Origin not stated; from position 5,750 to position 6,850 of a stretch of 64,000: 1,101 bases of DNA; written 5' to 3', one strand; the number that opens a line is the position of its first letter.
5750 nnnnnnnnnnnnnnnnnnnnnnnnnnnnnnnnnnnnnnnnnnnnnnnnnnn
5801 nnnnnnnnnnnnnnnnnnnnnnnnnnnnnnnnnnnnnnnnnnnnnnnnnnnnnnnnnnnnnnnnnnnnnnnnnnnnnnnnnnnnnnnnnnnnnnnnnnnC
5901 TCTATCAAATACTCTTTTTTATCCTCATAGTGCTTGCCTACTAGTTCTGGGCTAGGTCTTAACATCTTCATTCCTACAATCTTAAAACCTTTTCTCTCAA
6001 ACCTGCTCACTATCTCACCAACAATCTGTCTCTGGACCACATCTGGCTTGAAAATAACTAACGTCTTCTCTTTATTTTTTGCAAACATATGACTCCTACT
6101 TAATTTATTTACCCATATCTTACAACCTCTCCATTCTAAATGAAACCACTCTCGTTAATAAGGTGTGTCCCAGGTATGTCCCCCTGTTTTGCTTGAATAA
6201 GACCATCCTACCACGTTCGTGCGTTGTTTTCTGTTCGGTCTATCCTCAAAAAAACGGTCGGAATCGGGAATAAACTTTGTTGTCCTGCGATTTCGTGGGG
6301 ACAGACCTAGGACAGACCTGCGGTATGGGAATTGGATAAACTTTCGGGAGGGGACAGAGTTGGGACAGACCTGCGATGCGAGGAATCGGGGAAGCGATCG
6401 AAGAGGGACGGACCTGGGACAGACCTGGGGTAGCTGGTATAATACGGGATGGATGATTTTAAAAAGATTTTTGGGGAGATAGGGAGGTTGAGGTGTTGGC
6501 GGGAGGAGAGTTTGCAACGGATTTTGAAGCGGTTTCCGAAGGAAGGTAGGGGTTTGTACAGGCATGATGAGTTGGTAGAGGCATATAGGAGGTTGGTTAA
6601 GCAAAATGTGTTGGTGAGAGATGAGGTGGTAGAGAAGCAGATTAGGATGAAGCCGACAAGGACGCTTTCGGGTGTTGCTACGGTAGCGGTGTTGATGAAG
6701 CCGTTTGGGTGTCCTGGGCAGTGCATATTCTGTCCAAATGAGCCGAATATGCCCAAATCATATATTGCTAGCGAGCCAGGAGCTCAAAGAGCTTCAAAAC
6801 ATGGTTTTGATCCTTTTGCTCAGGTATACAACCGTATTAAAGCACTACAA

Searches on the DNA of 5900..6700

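Call 22: search_rna_families(source=window, start=5900, end=6700, threshold=evalue, max_evalue=10, show_alignments=3)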
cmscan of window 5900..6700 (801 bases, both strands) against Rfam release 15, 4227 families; matches with E-value up to 10: 1.
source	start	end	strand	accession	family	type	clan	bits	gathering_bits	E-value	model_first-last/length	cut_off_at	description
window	6409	6446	+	RF02089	CLRN1-AS1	Gene; lncRNA;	-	12.3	48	1.9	1-79/79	no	CLRN1 antisense RNA 1 conserved region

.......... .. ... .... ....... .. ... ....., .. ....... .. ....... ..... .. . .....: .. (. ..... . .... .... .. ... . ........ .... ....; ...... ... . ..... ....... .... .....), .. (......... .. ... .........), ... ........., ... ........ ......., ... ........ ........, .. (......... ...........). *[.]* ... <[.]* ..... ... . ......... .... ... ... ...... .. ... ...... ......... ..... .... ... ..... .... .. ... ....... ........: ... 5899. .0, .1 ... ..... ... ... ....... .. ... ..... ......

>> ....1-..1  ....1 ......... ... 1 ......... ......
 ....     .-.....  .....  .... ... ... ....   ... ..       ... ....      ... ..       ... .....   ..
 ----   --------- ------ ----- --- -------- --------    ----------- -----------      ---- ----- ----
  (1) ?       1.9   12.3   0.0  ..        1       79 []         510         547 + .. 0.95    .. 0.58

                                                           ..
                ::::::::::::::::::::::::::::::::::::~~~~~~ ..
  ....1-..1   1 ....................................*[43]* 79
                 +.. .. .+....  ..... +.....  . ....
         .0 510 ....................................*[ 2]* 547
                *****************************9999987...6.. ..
